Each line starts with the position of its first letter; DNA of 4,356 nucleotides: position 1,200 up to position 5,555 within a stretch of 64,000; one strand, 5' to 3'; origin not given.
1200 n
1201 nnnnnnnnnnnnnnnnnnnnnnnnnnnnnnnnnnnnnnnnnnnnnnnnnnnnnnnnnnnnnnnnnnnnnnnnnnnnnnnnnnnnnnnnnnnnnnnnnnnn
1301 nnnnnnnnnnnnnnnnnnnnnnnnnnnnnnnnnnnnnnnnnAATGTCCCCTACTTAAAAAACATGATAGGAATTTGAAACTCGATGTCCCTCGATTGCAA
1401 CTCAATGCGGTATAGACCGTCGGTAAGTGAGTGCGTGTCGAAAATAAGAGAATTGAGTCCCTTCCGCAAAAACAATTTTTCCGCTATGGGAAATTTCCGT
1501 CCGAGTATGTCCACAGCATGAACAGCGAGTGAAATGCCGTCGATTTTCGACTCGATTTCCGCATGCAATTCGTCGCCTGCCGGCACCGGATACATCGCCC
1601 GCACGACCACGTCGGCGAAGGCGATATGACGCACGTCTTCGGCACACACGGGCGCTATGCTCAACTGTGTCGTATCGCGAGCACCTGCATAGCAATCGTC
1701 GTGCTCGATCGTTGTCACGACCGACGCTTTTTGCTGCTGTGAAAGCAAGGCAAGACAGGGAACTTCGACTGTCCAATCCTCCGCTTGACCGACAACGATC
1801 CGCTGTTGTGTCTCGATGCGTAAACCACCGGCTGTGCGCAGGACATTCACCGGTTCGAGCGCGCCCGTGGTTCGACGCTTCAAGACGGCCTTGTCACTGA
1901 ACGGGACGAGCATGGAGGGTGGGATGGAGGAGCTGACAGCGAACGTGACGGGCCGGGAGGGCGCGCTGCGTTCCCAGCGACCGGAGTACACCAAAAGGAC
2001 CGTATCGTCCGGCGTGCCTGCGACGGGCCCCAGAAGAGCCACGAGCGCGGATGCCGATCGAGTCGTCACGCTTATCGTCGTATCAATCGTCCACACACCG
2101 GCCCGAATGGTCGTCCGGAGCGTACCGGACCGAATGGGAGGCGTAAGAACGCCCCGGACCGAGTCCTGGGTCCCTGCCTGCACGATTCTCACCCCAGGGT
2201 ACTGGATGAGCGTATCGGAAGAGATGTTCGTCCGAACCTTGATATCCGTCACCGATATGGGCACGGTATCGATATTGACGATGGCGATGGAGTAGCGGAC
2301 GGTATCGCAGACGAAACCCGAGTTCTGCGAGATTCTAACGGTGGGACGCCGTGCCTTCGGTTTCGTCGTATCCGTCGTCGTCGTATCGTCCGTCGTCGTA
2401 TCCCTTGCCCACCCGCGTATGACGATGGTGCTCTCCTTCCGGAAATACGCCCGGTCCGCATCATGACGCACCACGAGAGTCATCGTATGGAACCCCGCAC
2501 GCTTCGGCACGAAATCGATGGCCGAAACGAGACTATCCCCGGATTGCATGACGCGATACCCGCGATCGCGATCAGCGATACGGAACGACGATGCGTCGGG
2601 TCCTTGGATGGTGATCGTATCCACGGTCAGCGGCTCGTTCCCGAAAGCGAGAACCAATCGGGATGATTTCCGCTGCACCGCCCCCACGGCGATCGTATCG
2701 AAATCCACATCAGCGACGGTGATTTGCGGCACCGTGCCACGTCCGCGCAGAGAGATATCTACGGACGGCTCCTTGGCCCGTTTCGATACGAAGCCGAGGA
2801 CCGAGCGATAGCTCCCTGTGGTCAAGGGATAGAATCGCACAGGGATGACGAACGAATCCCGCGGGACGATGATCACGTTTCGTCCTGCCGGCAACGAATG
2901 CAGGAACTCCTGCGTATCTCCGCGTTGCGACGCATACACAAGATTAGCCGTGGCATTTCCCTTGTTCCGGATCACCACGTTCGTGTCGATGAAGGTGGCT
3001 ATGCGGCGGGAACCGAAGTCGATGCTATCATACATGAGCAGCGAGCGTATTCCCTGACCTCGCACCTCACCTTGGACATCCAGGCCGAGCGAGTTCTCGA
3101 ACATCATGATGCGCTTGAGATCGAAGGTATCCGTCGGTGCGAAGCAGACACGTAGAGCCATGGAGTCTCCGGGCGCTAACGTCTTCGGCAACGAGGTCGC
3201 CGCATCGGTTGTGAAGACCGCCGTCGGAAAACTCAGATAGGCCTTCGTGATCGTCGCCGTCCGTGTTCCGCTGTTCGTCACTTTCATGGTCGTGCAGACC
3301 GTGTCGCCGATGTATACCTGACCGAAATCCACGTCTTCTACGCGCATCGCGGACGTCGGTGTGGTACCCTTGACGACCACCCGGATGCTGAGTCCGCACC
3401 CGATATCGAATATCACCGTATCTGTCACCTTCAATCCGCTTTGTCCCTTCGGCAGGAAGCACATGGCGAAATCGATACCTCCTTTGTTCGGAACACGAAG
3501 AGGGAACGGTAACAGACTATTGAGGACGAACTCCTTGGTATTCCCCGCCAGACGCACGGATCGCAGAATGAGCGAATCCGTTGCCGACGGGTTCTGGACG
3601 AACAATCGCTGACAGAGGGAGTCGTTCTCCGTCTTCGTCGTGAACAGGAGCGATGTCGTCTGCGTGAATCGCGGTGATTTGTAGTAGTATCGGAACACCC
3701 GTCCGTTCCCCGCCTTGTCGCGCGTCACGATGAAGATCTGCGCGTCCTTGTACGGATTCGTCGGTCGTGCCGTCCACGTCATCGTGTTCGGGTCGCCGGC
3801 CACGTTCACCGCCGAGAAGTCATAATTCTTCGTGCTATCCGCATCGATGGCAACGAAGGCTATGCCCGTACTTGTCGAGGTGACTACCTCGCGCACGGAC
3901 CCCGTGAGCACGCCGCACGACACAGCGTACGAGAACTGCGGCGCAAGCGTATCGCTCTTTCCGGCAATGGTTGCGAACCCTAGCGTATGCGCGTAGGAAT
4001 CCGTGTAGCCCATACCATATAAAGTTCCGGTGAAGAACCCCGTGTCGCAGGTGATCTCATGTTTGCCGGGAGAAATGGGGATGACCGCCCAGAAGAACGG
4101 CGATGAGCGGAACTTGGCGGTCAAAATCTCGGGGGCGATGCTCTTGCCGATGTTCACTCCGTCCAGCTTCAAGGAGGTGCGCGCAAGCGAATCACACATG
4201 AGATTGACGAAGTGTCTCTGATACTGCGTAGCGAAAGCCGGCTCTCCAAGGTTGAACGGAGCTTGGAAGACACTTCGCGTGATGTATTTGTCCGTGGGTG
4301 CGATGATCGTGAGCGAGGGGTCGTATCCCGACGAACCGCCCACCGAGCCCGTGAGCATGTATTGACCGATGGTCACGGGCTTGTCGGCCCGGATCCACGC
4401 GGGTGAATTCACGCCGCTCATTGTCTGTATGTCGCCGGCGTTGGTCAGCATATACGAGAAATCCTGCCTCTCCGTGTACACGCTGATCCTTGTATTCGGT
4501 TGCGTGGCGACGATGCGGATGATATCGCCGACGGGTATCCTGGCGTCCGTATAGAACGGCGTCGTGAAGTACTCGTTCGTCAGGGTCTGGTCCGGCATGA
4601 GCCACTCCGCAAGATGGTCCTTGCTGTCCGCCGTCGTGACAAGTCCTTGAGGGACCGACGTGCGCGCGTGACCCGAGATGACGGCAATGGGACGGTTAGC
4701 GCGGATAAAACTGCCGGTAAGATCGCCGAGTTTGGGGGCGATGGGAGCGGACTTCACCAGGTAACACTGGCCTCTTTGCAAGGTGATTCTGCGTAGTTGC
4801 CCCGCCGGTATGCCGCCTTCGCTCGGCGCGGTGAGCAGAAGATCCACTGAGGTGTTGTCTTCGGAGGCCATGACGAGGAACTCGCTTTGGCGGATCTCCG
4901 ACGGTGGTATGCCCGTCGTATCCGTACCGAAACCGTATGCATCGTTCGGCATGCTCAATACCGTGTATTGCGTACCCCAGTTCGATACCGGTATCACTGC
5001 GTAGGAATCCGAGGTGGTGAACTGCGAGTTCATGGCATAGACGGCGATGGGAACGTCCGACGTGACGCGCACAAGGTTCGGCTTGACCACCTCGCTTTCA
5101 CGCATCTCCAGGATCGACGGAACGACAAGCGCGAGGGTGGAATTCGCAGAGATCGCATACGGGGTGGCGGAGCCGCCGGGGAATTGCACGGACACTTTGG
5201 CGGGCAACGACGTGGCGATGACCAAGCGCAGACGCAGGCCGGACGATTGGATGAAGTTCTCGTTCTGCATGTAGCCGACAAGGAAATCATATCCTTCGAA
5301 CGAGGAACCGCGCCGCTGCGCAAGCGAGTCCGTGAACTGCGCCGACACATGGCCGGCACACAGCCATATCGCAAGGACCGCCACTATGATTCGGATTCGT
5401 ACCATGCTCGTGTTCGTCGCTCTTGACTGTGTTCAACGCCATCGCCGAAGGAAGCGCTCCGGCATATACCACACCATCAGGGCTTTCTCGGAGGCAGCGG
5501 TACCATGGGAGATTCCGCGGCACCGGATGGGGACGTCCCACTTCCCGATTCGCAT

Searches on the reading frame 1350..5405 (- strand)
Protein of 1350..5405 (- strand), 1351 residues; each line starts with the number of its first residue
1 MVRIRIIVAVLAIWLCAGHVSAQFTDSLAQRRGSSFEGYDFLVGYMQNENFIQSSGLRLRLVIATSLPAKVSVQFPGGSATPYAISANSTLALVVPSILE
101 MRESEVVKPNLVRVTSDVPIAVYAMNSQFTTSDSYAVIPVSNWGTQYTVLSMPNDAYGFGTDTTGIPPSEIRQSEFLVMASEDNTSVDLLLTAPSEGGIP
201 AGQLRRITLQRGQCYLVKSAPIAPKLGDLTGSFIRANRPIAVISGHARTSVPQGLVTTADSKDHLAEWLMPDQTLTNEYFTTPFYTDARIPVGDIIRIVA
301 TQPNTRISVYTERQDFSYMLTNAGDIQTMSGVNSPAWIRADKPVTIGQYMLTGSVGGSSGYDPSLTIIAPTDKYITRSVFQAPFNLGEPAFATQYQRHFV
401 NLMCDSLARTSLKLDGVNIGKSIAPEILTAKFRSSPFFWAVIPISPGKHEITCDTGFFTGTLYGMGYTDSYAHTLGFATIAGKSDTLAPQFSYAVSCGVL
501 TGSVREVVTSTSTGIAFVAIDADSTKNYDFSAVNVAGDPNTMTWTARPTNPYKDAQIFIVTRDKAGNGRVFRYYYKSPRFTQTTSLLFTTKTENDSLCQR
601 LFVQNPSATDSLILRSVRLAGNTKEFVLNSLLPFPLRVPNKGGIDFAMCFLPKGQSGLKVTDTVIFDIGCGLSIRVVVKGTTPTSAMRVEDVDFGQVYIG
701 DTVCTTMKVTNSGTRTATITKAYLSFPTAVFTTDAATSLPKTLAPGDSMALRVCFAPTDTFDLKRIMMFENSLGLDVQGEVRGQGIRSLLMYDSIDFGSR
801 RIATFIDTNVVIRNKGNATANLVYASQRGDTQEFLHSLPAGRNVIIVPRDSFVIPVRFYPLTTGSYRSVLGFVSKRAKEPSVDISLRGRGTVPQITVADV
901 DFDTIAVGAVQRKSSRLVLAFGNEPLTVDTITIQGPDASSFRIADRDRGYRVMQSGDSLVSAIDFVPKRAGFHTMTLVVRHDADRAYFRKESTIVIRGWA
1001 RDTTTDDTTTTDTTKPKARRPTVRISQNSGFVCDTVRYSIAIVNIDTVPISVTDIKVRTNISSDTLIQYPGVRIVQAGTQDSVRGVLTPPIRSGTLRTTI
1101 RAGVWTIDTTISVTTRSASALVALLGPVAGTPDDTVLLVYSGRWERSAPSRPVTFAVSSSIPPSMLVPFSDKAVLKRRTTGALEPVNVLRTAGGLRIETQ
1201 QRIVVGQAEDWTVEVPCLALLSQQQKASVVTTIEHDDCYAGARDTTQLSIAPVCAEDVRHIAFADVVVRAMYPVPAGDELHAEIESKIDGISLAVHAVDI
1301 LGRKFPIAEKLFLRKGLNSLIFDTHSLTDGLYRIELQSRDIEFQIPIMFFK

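Call 3: search_protein_families(library=pfam, proteins=[window:1350-5405:-], max_evalue=0.01)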
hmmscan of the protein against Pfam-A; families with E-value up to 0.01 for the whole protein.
window:1350-5405:- (1351 aa): 7 families
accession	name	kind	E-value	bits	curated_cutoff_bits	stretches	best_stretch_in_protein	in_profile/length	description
PF17517.7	IgGFc_binding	-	9.9e-49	166.6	25.6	1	133-464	1-297/297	IgGFc binding protein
PF15780.11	ASH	-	7.6e-16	58.5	27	2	690-770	12-89/98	Abnormal spindle-like microcephaly-assoc'd, ASPM-SPD-2-Hydin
PF22544.2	HYDIN_VesB_CFA65-like_Ig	-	1.4e-15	57.8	25.5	1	690-760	8-75/100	HYDIN/CFA65/VesB-like, Ig-like domain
PF22073.2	Cep192_D4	-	6.8e-13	49.2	35.5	1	795-890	11-111/112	Cep192 domain 4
PF24798.1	Ig-CFAP74_4th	-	7.8e-08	32.8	28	1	689-783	3-93/95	CFAP74 forth Ig-like domain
PF21633.3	MOV-10_Ig-like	-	0.00094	19.7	27.4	0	702-770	33-105/126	Helicase MOV-10, Ig-like domain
PF07610.17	DUF1573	-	0.0028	18.1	26.1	0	690-759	6-70/98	Protein of unknown function (DUF1573)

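Call 4: search_protein_families(library=ncbifam, proteins=[window:1350-5405:-], max_evalue=0.01)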
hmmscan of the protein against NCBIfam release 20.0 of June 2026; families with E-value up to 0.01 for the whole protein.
window:1350-5405:- (1351 aa): 1 family
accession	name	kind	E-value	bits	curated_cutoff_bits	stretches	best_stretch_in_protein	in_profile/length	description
NF012200.0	choice_anch_D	domain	4.1e-20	72.3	45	2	677-759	6-91/108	choice-of-anchor D domain-containing protein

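Call 41: find_homologous_proteins(query=window:1353-5405:-, max_evalue=1e-10)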
Query window:1353-5405:- (1351 aa): 118 proteins with E <= 1e-10 among 8000 candidates.
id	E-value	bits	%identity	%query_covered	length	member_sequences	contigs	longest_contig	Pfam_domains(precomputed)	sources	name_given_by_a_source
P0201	0.0e+0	2973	98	100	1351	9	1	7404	PF22073.3,PF15780.12,PF17517.8,PF24798.3,PF22544.3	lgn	-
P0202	0.0e+0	2192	71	100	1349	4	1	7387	PF22073.3,PF15780.12,PF17517.8,PF22544.3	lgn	-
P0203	0.0e+0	2165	71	99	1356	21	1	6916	PF22073.3,PF15780.12,PF17517.8,PF22544.3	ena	-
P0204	0.0e+0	2111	78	87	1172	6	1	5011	PF22073.3,PF15780.12,PF17517.8,PF22544.3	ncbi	ncbi:MAG: choice-of-anchor D domain-containing protein, partial [Candidatus Kapaibacterium sp.]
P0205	0.0e+0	1555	78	63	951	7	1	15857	PF15780.12,PF17517.8,PF22544.3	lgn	-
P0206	0.0e+0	1524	52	100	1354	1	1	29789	PF22073.3,PF15780.12,PF17517.8,PF12371.15,PF22544.3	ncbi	-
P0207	0.0e+0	1322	47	99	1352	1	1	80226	PF22073.3,PF15780.12,PF17517.8,PF22544.3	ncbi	-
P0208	0.0e+0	1305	46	100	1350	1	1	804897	PF22073.3,PF15780.12,PF17517.8,PF18962.8,PF22544.3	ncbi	-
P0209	0.0e+0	1293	46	99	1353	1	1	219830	PF22073.3,PF15780.12,PF17517.8,PF18962.8,PF22544.3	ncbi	-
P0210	0.0e+0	1233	44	100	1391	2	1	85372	PF15780.12,PF17517.8,PF22544.3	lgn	-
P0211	0.0e+0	1179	44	99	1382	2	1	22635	PF22073.3,PF15780.12,PF17517.8,PF24798.3,PF22066.3,PF22544.3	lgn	-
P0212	0.0e+0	1155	42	100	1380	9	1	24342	PF22073.3,PF21633.4,PF15780.12,PF17517.8,PF24798.3,PF24507.2,PF22544.3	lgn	-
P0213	0.0e+0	1150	43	99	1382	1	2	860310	PF22073.3,PF15780.12,PF17517.8,PF22066.3,PF24507.2,PF22544.3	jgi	jgi:hypothetical protein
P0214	0.0e+0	1035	44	82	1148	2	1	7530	PF22073.3,PF15780.12,PF17517.8,PF24798.3,PF22544.3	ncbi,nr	ncbi:MAG: choice-of-anchor D domain-containing protein, partial [Candidatus Kapabacteria bacterium]|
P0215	4.8e-263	894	36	100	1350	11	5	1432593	PF22073.3,PF21633.4,PF15780.12,PF17517.8,PF22066.3,PF12371.15,PF22544.3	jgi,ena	-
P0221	2.7e-252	859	36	99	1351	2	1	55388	PF22073.3,PF15780.12,PF17517.8,PF22544.3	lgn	-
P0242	9.4e-162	559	29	99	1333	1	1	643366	PF22073.3,PF17517.8,PF12371.15,PF22544.3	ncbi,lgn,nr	ncbi:MAG: hypothetical protein EPN82_04285 [Bacteroidetes bacterium]|nr:MAG: hypothetical protein EP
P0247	5.1e-155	536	28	99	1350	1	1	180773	PF22073.3,PF15780.12,PF07610.18,PF17517.8,PF00932.26,PF18962.8,PF22544.3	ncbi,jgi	-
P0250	2.0e-153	531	27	98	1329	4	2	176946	PF22073.3,PF15780.12,PF17517.8,PF18962.8,PF12371.15,PF22544.3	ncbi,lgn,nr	ncbi:MAG: hypothetical protein CVV22_03545 [Ignavibacteriae bacterium HGW-Ignavibacteriae-1]|nr:MAG:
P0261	2.0e-144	501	31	72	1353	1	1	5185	PF22073.3,PF17517.8,PF18962.8,PF22544.3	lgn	-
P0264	1.8e-143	498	28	98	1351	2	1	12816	PF22073.3,PF15780.12,PF17517.8,PF24798.3,PF18962.8,PF22544.3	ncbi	-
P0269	4.9e-140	487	27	99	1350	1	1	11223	PF22073.3,PF15780.12,PF17517.8,PF24798.3,PF18962.8,PF22544.3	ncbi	-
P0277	2.0e-119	418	26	99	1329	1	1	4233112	PF22073.3,PF15780.12,PF17517.8,PF18962.8,PF24507.2,PF22544.3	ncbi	-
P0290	3.4e-30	123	27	33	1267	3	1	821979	PF22352.3,PF16820.12,PF00801.27,PF13585.13,PF17517.8,PF08329.17,PF18911.7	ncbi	ncbi:PKD domain-containing protein [Nibribacter koreensis]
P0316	4.0e-13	66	25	35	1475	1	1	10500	PF00801.27,PF13585.13,PF17517.8,PF18911.7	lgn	-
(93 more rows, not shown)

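Call 54: find_encoding_contigs(protein=P0208, flank=8000, max_places=1)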
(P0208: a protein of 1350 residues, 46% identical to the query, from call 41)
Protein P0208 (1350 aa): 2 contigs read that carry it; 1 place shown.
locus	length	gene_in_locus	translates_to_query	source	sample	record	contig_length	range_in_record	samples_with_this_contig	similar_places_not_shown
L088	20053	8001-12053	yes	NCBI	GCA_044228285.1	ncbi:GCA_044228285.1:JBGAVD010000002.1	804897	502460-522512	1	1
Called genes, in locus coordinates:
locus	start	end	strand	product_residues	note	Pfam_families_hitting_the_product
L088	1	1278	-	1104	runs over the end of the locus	PF17757:UvrB_inter, PF02559:CarD_TRCF_RID, PF00270:DEAD, PF04851:ResIII, PF00271:Helicase_C, PF03461:TRCF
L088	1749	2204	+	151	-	PF02082:Rrf2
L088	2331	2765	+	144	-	PF13442:Cytochrome_CBB3, PF00034:Cytochrom_C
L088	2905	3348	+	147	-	PF00582:Usp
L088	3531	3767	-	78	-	-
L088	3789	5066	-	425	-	PF13167:GTP-bdg_N, PF16360:GTP-bdg_M, PF01926:MMR_HSR1, PF02421:FeoB_N (weak)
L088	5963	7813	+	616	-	PF03968:LptD_N (faint), PF13100:OstA_2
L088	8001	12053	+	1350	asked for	PF17517:IgGFc_binding, PF15780:ASH (faint), PF22073:Cep192_D4 (faint), PF22544:HYDIN_VesB_CFA65-like_Ig (faint), PF18962:Por_Secre_tail (weak)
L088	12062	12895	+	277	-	-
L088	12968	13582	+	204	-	PF01230:HIT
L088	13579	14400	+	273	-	PF00398:RrnaAD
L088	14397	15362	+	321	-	PF14378:PAP2_3, PF01569:PAP2, PF14360:PAP2_C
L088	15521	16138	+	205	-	PF03748:FliL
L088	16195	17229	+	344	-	PF02154:FliM, PF01052:FliMN_C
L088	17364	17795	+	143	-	PF28396:SepQ_C (faint), PF01052:FliMN_C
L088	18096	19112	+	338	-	PF01118:Semialdhyde_dh, PF02774:Semialdhyde_dhC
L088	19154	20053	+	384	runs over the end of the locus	PF00483:NTP_transferase, PF12804:NTP_transf_3 (weak), PF22640:ManC_GMP_beta-helix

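Call 55: find_encoding_contigs(protein=P0215, flank=8000, max_places=1)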
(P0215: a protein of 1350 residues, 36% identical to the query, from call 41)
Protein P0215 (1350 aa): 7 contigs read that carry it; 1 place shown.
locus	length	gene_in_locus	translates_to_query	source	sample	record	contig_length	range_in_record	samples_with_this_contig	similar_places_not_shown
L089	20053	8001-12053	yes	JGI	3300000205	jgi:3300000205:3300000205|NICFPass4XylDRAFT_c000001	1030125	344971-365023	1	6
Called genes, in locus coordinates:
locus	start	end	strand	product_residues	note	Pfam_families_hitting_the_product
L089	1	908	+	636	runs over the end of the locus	PF07715:Plug, PF00593:TonB_dep_Rec_b-barrel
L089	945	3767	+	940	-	PF00005:ABC_tran (faint), PF02463:SMC_N (faint), PF06745:ATPase (faint), PF13191:AAA_16 (faint), PF13481:AAA_25 (faint), PF13555:AAA_29 (faint), PF20703:nSTAND1 (faint), PF17755:UvrA_DNA-bind, +1 more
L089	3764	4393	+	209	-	PF21948:LplA-B_cat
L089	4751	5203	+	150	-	PF00582:Usp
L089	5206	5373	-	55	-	-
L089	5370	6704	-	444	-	PF13167:GTP-bdg_N, PF16360:GTP-bdg_M, PF01926:MMR_HSR1, PF02421:FeoB_N (weak), PF19275:HflX_C (weak)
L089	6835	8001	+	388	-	PF03968:LptD_N (faint), PF13100:OstA_2 (faint)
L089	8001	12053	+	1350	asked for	PF17517:IgGFc_binding, PF12371:TMEM131_like_N (faint), PF21633:MOV-10_Ig-like (faint), PF22066:Cep192_D8 (faint), PF22073:Cep192_D4 (faint), PF22544:HYDIN_VesB_CFA65-like_Ig (faint), PF15780:ASH (weak)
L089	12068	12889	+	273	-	-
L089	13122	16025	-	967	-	PF02018:CBM_4_9 (weak)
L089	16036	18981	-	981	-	-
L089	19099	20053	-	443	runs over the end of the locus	PF00202:Aminotran_3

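Call 56: find_encoding_contigs(protein=P0242, flank=8000, max_places=1)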
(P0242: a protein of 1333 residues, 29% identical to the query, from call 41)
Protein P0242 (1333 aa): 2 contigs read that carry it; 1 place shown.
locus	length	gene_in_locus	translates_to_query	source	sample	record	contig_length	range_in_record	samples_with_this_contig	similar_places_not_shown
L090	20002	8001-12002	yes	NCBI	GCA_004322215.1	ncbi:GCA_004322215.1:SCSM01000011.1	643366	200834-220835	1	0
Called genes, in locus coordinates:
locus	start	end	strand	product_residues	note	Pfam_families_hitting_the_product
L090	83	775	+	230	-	PF20260:PUA_4, PF04452:Methyltrans_RNA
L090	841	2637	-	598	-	PF00515:TPR_1 (faint), PF07719:TPR_2 (faint), PF09976:TPR_21 (faint), PF13174:TPR_6 (faint), PF13176:TPR_7 (faint), PF13181:TPR_8 (faint), PF13424:TPR_12 (faint), PF13525:YfiO (weak), +3 more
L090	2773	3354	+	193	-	-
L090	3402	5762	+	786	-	-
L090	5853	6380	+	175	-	PF01661:Macro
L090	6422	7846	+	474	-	PF13100:OstA_2, PF03968:LptD_N (weak)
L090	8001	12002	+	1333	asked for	PF22073:Cep192_D4 (faint), PF17517:IgGFc_binding, PF22544:HYDIN_VesB_CFA65-like_Ig (faint), PF12371:TMEM131_like_N (faint)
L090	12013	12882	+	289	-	-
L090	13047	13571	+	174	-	PF04677:CwfJ_C_1 (weak), PF11969:DcpS_C (weak), PF01230:HIT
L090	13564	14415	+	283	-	PF00398:RrnaAD, PF08242:Methyltransf_12 (faint), PF13649:Methyltransf_25 (weak)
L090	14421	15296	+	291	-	PF04055:Radical_SAM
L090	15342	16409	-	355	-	PF07885:Ion_trans_2, PF02254:TrkA_N, PF02080:TrkA_C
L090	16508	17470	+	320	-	PF00535:Glycos_transf_2, PF13641:Glyco_tranf_2_3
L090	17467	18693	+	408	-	PF00534:Glycos_transf_1, PF13692:Glyco_trans_1_4, PF13524:Glyco_trans_1_2 (weak)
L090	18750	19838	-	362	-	PF02540:NAD_synthase (faint), PF03054:tRNA_Me_trans, PF20259:tRNA_Me_trans_M, PF20258:tRNA_Me_trans_C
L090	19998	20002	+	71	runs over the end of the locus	PF00830:Ribosomal_L28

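Call 64: search_protein_families(library=pfam, proteins=[L088:12062-12895:+, L090:12013-12882:+], max_evalue=0.1)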
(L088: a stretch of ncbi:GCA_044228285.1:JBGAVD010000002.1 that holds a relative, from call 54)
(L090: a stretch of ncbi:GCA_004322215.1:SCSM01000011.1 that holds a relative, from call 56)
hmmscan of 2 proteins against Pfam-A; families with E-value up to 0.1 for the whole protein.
L088:12062-12895:+ (277 aa): 1 family
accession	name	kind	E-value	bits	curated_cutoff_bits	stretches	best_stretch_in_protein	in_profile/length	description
PF13505.12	OMP_b-brl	-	0.00011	22.8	28.7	1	141-272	80-175/175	Outer membrane protein beta-barrel domain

L090:12013-12882:+ (289 aa): 1 family
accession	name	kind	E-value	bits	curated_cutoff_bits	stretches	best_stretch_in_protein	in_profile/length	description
PF13568.12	OMP_b-brl_2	-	0.019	15.5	27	0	159-269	101-174/175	Outer membrane protein beta-barrel domain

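Call 106: find_encoding_contigs(protein=P0277, flank=5000, max_places=1)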
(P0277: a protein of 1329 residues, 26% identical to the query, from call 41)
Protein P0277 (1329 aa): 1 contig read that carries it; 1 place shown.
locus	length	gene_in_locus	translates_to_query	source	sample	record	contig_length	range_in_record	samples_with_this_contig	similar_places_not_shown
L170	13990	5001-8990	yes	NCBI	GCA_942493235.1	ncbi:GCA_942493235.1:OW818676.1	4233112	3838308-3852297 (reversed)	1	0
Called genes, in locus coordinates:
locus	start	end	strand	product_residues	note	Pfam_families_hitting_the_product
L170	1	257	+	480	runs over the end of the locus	PF00460:Flg_bb_rod, PF22638:FlgK_D1, PF06429:Flg_bbr_C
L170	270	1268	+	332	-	-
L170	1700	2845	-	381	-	-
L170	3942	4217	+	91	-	PF12840:HTH_20 (faint), PF01022:HTH_5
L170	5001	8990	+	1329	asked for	PF17517:IgGFc_binding, PF22544:HYDIN_VesB_CFA65-like_Ig (faint), PF15780:ASH (faint), PF22073:Cep192_D4 (faint), PF24507:Ig_CFAP65_4th (faint), PF18962:Por_Secre_tail (faint)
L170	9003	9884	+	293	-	PF13568:OMP_b-brl_2 (faint)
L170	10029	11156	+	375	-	PF02481:DNA_processg_A, PF17782:WHD_DprA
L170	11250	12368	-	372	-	-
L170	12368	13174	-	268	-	PF01503:PRA-PH (faint), PF03819:MazG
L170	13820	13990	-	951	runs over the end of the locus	PF14903:WG_beta_rep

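Call 107: find_encoding_contigs(protein=P0250, flank=5000, max_places=1)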
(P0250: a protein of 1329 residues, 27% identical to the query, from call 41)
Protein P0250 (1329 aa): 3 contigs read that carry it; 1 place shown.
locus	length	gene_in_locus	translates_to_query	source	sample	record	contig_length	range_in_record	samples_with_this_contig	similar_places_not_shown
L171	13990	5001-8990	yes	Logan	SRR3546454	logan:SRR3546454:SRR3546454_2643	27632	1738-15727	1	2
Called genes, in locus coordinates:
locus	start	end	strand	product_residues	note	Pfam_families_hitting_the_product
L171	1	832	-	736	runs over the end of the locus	PF07697:7TMR-HDED, PF07698:7TM-7TMR_HD, PF01966:HD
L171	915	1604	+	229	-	PF20260:PUA_4, PF04452:Methyltrans_RNA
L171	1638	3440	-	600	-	PF24575:TPR_Slam (faint), PF07719:TPR_2 (faint), PF09976:TPR_21 (faint), PF13176:TPR_7 (faint), PF13181:TPR_8 (faint), PF13424:TPR_12 (faint), PF13428:TPR_14 (faint), PF13174:TPR_6 (weak), +4 more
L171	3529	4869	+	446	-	PF13100:OstA_2, PF03968:LptD_N (faint), PF06835:LptC (faint)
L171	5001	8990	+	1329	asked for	PF17517:IgGFc_binding, PF22544:HYDIN_VesB_CFA65-like_Ig (faint), PF12371:TMEM131_like_N (faint), PF15780:ASH (faint), PF22073:Cep192_D4 (faint), PF18962:Por_Secre_tail (weak)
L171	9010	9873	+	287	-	-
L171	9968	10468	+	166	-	PF04677:CwfJ_C_1 (weak), PF01230:HIT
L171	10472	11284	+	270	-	PF00398:RrnaAD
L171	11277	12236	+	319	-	PF14378:PAP2_3, PF01569:PAP2, PF14360:PAP2_C (weak)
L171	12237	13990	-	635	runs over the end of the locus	PF07715:Plug (weak), PF14121:Porin_10 (weak)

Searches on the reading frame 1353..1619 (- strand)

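Call 6: search_protein_families(library=pfam, proteins=[window:1353-1619:-], max_evalue=1)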
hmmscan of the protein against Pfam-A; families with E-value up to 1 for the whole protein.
seq(89 aa): 1 family
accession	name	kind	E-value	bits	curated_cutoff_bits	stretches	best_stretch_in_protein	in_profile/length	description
PF18962.6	Por_Secre_tail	-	0.00013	22.7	27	1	9-78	1-66/75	Secretion system C-terminal sorting domain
